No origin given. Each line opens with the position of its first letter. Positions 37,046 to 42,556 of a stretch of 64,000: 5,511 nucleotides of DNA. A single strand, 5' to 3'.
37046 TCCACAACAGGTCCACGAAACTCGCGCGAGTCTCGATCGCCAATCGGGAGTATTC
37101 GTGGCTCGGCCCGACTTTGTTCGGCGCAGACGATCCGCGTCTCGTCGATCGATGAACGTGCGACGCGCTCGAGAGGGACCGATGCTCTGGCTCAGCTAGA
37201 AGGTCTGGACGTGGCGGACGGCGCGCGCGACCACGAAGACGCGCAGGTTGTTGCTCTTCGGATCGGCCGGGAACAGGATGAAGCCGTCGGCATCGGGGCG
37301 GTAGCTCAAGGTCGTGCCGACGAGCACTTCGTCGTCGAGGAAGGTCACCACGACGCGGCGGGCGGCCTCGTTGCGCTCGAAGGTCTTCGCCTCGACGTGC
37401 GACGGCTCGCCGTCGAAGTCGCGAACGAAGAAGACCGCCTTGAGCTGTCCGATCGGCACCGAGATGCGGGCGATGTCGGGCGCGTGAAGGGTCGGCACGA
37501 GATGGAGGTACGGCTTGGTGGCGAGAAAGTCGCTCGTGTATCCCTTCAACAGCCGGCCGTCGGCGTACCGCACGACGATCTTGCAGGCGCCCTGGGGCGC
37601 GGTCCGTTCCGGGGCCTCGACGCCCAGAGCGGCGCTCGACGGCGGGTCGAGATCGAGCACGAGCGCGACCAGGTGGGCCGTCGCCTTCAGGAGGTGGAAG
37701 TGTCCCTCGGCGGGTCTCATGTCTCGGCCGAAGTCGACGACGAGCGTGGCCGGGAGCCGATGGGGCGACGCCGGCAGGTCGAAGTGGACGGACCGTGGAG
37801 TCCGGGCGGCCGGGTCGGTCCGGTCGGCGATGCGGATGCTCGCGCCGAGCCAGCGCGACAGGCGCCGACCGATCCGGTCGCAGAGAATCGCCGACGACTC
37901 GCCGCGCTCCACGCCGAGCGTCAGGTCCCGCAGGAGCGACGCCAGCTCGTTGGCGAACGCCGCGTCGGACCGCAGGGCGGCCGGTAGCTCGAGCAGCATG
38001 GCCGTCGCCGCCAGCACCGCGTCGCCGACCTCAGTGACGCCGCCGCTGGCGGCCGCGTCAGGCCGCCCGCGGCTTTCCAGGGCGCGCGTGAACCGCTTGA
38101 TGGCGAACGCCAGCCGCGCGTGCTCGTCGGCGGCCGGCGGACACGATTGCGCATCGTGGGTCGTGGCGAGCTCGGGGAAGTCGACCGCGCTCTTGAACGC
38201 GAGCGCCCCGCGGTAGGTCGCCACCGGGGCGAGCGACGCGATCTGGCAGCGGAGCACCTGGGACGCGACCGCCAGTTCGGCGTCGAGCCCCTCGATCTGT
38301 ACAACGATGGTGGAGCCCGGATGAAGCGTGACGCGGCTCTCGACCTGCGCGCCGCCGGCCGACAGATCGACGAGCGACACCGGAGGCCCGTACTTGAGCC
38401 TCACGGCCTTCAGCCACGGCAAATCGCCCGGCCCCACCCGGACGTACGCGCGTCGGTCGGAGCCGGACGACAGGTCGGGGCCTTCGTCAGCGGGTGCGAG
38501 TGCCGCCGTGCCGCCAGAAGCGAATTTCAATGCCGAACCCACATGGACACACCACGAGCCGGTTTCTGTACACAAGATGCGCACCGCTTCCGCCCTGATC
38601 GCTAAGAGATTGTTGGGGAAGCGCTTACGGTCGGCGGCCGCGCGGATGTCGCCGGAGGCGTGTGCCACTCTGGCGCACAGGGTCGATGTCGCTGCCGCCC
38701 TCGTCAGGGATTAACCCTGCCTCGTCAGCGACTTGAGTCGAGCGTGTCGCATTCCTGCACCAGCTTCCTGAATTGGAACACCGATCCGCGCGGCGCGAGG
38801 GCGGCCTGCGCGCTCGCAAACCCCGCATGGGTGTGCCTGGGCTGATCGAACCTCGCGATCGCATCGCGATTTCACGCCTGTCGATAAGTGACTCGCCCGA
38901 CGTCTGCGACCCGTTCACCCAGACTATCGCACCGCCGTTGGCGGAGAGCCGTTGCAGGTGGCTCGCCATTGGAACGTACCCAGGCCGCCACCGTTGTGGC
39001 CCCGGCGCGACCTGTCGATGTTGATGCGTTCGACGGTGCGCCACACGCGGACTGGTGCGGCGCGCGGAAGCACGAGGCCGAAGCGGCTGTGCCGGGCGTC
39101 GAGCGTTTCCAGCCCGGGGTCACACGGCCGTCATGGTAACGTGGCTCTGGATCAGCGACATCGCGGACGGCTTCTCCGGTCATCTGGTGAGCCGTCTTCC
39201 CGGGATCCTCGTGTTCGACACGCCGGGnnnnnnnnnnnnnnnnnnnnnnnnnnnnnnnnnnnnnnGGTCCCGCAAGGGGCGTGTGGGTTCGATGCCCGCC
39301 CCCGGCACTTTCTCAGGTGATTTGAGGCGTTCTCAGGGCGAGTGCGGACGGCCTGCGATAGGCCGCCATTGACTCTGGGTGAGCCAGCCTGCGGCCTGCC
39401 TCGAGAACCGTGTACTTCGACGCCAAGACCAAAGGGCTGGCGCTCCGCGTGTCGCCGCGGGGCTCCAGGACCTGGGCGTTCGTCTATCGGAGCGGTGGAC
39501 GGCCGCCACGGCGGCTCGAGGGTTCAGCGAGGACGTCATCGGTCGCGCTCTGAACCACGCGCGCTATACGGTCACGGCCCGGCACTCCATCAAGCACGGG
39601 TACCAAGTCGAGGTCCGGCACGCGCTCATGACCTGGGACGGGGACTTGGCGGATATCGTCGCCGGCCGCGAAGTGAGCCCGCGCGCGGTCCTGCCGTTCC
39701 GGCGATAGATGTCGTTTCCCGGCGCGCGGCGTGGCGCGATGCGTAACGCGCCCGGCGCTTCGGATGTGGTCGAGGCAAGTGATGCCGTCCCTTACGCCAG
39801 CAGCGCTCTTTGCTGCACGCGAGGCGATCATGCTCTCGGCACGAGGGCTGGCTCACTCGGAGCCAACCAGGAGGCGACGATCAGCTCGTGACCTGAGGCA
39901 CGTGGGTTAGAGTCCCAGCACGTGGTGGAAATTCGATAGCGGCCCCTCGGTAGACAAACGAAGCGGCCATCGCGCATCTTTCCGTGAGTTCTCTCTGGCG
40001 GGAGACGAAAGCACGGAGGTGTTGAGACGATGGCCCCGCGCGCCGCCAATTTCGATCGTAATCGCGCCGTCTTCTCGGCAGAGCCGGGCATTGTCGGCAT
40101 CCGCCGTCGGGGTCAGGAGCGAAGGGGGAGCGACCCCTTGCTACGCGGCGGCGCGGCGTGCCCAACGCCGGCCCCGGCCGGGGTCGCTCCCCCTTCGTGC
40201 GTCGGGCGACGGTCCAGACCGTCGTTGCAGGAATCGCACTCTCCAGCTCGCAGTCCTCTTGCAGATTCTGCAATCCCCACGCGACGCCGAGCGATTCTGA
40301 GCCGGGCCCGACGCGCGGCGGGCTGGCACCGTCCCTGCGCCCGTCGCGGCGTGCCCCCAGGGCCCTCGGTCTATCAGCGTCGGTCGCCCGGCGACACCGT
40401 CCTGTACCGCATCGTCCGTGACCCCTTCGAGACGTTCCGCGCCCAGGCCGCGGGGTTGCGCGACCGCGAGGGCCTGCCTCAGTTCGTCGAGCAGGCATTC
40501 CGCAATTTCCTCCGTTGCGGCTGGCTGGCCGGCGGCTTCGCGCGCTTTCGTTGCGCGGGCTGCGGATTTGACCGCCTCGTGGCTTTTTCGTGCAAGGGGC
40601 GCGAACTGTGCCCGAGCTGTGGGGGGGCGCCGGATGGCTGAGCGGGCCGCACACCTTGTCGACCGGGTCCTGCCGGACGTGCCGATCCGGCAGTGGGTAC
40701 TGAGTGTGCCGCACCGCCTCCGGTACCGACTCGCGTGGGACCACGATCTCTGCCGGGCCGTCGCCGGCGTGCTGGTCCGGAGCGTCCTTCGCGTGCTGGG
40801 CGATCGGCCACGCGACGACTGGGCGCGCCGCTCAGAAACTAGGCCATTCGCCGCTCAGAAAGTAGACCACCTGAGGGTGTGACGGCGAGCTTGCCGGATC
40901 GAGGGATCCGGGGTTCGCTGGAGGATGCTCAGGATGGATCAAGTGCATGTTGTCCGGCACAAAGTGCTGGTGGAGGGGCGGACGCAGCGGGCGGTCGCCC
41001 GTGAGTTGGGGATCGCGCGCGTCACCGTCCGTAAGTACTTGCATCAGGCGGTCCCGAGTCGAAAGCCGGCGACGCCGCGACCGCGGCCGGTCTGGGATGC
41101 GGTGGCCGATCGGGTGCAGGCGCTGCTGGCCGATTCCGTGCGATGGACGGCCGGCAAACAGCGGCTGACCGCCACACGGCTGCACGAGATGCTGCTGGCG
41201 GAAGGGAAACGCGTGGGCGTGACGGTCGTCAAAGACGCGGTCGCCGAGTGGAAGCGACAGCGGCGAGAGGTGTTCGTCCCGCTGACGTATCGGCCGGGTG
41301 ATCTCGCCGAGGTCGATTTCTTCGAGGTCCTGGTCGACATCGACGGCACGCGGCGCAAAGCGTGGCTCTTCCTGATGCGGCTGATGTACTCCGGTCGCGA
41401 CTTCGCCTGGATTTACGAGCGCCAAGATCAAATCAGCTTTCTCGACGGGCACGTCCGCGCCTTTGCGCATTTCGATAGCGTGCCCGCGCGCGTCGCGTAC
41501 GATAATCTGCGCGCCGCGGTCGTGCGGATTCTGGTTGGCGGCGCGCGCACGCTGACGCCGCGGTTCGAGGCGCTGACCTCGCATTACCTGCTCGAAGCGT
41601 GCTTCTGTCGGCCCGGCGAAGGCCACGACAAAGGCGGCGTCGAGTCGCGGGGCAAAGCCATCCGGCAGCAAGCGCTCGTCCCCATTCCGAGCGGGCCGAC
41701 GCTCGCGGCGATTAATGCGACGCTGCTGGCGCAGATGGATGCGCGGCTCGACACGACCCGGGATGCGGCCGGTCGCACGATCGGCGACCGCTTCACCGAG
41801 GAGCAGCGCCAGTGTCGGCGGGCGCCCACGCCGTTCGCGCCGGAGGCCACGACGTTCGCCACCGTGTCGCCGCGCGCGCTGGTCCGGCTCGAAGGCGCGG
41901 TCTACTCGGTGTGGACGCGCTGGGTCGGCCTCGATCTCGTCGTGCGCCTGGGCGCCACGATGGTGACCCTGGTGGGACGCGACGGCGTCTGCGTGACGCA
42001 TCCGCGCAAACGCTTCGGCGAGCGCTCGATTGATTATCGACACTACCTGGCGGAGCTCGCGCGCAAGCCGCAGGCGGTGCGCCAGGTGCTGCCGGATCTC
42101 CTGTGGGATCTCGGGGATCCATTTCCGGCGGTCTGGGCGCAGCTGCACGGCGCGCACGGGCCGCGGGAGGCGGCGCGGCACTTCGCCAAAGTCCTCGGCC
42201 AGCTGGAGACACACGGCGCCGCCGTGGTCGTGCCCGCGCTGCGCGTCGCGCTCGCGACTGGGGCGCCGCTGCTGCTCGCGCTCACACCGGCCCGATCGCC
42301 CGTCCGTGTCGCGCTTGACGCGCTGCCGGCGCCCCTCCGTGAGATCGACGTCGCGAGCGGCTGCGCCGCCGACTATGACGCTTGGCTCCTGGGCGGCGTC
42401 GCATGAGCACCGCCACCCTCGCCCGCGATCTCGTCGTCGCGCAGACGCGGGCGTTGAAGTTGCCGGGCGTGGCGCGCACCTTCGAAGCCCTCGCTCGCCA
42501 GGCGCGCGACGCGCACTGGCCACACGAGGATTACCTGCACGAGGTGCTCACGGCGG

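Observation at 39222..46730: tRNA-Leu-anchored mobile-element graveyard bracketed by a 157-bp near-perfect direct repeat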

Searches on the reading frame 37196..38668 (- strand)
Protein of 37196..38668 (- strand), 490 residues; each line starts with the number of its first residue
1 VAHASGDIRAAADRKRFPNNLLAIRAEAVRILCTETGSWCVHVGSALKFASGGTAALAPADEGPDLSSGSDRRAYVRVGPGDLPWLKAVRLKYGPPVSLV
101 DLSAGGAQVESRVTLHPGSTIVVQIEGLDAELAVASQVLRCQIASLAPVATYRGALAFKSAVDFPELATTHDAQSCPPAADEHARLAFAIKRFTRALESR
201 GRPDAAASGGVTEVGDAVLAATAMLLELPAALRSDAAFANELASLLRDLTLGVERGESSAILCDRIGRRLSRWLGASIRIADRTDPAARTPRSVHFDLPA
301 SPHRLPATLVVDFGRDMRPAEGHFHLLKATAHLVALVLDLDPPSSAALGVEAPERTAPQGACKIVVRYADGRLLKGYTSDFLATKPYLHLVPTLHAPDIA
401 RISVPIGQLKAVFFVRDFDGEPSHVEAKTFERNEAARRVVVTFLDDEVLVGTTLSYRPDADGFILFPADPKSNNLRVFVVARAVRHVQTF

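Call 14: search_protein_families(library=pfam, max_evalue=0.1, proteins=[window:37196-38668:-])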
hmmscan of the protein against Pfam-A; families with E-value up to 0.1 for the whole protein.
window:37196-38668:- (490 aa): 2 families
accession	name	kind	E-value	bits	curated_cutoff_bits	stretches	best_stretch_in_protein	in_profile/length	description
PF22478.1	DUF6982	-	1.3e-26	93.7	24.5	1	363-488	4-131/134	Family of unknown function (DUF6982)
PF07238.19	PilZ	-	5.4e-05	23.9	22.5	1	97-143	25-74/102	PilZ domain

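Call 17: find_encoding_contigs(protein=window:37196-38668:-, flank=10000, max_places=10)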
Protein window:37196-38668:- (490 aa): no gene with exactly this product is on record in the collection.

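Call 18: find_related_loci(query=window:37196-38668:-, collection=genome_contigs, flank=10000)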
Query window:37196-38668:- (490 aa) in genome_contigs; peptide patterns used: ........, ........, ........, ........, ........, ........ (x = any residue, [..] = any of these).
433 stretches matched a pattern, but none encodes a relative of the query by tblastn (E <= 1e-3).
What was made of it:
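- Tried and rejected: A genome_contigs scan with the PilZ/DUF6982 flank protein found no relative (call 18).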

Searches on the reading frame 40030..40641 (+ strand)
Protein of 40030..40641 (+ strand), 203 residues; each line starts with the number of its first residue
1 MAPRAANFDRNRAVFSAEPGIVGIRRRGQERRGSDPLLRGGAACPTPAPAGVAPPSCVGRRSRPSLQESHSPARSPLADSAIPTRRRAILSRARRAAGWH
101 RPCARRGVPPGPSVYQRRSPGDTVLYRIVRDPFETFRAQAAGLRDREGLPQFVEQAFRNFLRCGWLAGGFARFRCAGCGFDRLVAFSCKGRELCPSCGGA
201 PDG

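Call 14: search_protein_families(library=pfam, max_evalue=0.1, proteins=[window:40030-40641:+])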
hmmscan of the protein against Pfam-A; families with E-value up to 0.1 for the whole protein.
window:40030-40641:+ (203 aa): 2 families
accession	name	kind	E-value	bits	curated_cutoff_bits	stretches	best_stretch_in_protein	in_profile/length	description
PF14319.11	Zn_Tnp_IS91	-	1.1e-11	45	26.3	1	137-199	3-64/90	Transposase zinc-binding domain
PF09723.15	Zn_ribbon_8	-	0.0028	18.1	34.4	1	173-199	6-34/41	Zinc ribbon domain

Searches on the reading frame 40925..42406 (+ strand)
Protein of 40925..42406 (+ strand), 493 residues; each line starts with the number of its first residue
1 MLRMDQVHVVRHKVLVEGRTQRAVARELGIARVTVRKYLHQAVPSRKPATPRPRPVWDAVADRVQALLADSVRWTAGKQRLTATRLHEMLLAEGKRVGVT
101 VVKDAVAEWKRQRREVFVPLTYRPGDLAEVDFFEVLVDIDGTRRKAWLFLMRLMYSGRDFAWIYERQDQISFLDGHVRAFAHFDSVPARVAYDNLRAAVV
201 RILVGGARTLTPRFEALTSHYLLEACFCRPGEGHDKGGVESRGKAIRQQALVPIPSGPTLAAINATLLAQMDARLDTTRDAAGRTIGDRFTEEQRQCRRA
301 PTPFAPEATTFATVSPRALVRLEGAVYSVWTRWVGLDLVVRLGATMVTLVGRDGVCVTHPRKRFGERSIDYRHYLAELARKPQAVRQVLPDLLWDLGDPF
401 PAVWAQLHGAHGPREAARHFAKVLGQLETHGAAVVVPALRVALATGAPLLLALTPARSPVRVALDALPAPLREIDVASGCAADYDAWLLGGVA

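Call 14: search_protein_families(library=pfam, max_evalue=0.1, proteins=[window:40925-42406:+])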
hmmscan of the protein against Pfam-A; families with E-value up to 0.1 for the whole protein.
window:40925-42406:+ (493 aa): 10 families
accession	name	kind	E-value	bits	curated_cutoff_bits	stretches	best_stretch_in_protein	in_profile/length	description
PF00665.32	rve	-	7.5e-09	36.2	32.6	1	122-231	2-100/102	Integrase core domain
PF22483.2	Mu-transpos_C_2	-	9.3e-07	28.9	27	1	301-362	3-64/73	Mu transposase, C-terminal domain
PF16509.11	KORA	-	0.00054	20.6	26.7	1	9-43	21-55/84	TrfB plasmid transcriptional repressor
PF08281.18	Sigma70_r4_2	-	0.0018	18.3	25.7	1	16-42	24-50/54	Sigma-70, region 4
PF04545.22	Sigma70_r4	-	0.0053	16.7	24.1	1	16-43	18-45/50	Sigma-70, region 4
PF13384.12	HTH_23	-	0.022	15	24.6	1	17-41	16-40/50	Homeodomain-like domain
PF02796.21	HTH_7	-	0.035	14.7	23.8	1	17-40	20-43/45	Helix-turn-helix domain of resolvase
PF01381.28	HTH_3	-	0.045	14.2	23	0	18-39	9-30/55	Helix-turn-helix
PF23920.1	DUF7259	-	0.046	14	27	0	61-101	17-57/77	Domain of unknown function (DUF7259)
PF13518.12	HTH_28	-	0.074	13.6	25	0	14-40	9-34/52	Helix-turn-helix domain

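Call 57: search_protein_families(library=ncbifam, max_evalue=0.01, proteins=[window:40925-42406:+])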
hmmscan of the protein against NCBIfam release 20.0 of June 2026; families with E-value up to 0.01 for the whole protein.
window:40925-42406:+ (493 aa): 2 families
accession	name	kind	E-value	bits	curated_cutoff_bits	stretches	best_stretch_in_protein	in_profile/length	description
NF033546.1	transpos_IS21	equivalog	7.7e-66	222.6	160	1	16-301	6-293/294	IS21 family transposase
NF033577.2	transpos_IS481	equivalog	0.00032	20.3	224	1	13-240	8-233/284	IS481 family transposase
